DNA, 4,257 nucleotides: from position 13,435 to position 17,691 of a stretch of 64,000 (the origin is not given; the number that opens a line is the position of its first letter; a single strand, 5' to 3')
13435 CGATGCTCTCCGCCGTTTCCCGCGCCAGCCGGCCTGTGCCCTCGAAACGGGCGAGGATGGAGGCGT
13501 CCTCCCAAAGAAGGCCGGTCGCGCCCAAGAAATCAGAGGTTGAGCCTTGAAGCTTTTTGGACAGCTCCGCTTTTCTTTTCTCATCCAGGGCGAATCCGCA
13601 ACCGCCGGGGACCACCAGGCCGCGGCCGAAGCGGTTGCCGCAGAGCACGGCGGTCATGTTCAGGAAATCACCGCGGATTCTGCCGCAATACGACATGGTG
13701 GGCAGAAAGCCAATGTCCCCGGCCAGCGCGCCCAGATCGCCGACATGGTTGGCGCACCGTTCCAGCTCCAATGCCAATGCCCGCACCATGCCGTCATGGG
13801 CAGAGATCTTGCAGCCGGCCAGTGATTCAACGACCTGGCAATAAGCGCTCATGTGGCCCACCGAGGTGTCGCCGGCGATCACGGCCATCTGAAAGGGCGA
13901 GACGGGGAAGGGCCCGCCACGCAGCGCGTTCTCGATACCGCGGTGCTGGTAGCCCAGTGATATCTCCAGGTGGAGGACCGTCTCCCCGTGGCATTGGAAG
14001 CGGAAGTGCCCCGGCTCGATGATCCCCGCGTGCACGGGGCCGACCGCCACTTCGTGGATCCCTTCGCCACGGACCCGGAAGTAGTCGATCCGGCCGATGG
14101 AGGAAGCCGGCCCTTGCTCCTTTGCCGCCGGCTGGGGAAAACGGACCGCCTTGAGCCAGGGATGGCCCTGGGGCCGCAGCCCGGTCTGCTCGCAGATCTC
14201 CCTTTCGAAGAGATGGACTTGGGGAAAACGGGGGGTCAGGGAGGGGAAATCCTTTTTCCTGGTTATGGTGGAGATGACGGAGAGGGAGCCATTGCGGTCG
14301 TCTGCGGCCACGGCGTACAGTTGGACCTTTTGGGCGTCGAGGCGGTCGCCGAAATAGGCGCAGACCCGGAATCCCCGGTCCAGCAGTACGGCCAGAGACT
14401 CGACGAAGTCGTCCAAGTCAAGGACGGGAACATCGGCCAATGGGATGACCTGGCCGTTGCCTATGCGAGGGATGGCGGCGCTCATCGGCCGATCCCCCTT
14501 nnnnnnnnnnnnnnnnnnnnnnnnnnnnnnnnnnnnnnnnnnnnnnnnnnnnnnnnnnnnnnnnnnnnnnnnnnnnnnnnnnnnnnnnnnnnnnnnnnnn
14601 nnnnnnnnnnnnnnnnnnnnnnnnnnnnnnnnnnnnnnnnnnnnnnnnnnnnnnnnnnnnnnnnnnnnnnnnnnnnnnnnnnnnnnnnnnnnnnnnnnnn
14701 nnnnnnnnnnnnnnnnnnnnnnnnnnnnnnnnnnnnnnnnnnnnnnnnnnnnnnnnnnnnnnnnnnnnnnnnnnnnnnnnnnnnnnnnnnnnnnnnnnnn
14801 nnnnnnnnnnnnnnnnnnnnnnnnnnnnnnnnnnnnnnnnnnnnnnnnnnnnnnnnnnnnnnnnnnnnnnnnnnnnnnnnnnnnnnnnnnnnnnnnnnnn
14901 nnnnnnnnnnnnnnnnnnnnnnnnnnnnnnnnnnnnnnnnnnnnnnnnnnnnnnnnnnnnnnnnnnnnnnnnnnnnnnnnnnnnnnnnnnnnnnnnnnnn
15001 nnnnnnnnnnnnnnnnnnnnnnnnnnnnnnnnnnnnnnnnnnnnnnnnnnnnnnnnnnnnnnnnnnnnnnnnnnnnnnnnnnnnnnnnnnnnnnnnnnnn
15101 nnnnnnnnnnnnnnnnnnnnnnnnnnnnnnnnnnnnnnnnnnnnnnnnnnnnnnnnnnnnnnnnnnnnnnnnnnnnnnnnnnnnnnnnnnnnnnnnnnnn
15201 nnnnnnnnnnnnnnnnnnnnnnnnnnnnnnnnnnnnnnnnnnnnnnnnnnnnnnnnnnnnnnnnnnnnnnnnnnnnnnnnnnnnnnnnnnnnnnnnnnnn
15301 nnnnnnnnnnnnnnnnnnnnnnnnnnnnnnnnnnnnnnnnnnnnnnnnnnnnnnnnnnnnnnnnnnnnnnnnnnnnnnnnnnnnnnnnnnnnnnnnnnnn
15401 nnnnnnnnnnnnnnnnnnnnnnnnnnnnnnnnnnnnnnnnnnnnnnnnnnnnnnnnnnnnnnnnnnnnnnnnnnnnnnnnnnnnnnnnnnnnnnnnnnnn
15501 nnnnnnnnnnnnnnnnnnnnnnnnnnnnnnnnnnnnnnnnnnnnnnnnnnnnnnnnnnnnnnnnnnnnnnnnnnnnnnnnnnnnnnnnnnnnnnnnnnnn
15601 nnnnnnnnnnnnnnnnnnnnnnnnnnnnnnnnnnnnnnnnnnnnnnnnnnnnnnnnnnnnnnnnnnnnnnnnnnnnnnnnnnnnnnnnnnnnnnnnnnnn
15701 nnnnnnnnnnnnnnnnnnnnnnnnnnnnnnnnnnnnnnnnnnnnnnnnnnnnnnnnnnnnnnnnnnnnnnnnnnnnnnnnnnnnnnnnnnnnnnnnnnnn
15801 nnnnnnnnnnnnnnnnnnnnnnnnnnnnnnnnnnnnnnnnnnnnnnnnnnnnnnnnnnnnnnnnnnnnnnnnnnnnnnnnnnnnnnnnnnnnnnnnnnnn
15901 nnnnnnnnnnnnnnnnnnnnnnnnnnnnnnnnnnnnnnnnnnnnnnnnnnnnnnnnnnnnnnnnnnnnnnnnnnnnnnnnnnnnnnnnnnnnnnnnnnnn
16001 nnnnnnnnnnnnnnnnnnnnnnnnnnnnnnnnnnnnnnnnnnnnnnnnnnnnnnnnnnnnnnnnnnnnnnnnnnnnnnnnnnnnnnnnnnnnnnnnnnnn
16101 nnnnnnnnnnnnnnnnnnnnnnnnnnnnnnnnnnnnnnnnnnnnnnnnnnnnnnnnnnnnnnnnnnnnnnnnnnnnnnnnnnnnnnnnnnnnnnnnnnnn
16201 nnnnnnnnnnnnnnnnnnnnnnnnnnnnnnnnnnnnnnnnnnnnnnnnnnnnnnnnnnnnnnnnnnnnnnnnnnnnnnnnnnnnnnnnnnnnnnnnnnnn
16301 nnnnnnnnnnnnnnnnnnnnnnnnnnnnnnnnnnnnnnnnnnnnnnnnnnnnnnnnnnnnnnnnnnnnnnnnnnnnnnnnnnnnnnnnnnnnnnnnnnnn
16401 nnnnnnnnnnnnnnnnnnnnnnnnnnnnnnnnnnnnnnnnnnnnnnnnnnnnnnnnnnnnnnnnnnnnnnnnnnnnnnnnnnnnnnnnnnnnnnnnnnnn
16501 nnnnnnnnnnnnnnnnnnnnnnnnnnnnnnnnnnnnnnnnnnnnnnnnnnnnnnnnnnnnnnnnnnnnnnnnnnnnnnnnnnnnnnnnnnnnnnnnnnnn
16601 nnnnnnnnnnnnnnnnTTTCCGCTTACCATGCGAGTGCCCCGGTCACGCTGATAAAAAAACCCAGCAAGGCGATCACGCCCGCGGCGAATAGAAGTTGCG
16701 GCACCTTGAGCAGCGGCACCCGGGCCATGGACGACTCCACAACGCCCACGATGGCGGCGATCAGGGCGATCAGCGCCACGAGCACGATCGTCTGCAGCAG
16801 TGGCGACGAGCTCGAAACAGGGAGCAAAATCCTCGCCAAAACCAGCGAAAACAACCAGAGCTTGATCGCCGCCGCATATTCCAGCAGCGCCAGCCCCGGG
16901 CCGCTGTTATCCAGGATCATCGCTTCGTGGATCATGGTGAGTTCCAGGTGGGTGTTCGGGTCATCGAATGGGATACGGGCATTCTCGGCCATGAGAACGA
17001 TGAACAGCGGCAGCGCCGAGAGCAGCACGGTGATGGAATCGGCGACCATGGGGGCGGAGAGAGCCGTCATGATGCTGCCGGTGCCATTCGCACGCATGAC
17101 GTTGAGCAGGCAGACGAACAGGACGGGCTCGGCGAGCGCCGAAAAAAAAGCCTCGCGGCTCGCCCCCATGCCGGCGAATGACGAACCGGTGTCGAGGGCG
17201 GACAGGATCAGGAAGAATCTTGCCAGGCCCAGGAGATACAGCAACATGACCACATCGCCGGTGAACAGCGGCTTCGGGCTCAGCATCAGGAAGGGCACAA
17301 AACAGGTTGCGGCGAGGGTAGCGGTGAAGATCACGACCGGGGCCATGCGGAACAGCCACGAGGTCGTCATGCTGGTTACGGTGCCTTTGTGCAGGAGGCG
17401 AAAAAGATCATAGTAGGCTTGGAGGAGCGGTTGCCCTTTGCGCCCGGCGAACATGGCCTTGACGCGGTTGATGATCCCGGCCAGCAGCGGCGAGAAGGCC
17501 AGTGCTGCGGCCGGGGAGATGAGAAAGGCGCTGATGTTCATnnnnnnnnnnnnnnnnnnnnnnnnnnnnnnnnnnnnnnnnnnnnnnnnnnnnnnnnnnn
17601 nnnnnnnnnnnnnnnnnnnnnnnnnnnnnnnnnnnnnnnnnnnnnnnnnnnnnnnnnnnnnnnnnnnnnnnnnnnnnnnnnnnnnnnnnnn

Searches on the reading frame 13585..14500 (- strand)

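Call 5: search_protein_families(library=pfam, proteins=[window:13585-14500:-], max_evalue=0.01)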
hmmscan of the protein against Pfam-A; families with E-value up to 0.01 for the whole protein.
window:13585-14500:- (305 aa): 1 family
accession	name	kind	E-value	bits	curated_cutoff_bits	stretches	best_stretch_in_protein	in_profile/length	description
PF00329.25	Complex1_30kDa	-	1.7e-06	29.1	22.5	1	59-121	40-105/124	Respiratory-chain NADH dehydrogenase, 30 Kd subunit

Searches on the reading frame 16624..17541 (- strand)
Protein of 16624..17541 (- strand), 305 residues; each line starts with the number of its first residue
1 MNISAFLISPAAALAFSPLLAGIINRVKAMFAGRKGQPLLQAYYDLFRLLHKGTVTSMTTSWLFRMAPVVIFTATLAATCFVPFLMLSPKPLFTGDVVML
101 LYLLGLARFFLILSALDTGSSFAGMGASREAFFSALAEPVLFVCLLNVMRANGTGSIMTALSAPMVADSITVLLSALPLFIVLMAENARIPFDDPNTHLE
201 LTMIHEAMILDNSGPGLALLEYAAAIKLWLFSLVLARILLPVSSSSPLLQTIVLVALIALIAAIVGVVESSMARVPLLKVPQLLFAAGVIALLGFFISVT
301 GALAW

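Call 3: search_protein_families(library=pfam, proteins=[window:16624-17541:-], max_evalue=0.01)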
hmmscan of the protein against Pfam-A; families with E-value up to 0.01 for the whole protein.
window:16624-17541:- (305 aa): 1 family
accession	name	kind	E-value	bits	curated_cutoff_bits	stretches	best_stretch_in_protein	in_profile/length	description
PF00146.26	NADHdh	-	3.5e-28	99.3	27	1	12-288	10-286/298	NADH dehydrogenase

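Call 6: search_protein_families(library=ncbifam, proteins=[window:16624-17541:-], max_evalue=0.001)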
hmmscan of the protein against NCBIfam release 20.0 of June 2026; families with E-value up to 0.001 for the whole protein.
window:16624-17541:- (305 aa): 3 families
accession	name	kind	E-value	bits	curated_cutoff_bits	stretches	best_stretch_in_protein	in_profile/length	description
NF004741.0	PRK06076.1-2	equivalog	9.4e-09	34.9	305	1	36-275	64-305/337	NADH-quinone oxidoreductase subunit NuoH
NF004742.0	PRK06076.1-3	equivalog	3.1e-08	33.2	531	1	26-249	56-286/356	NADH-quinone oxidoreductase subunit NuoH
NF004740.0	PRK06076.1-1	equivalog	1.4e-05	24.8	399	1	20-273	40-290/325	NADH-quinone oxidoreductase subunit NuoH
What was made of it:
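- Domains: calls 3 and 6.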
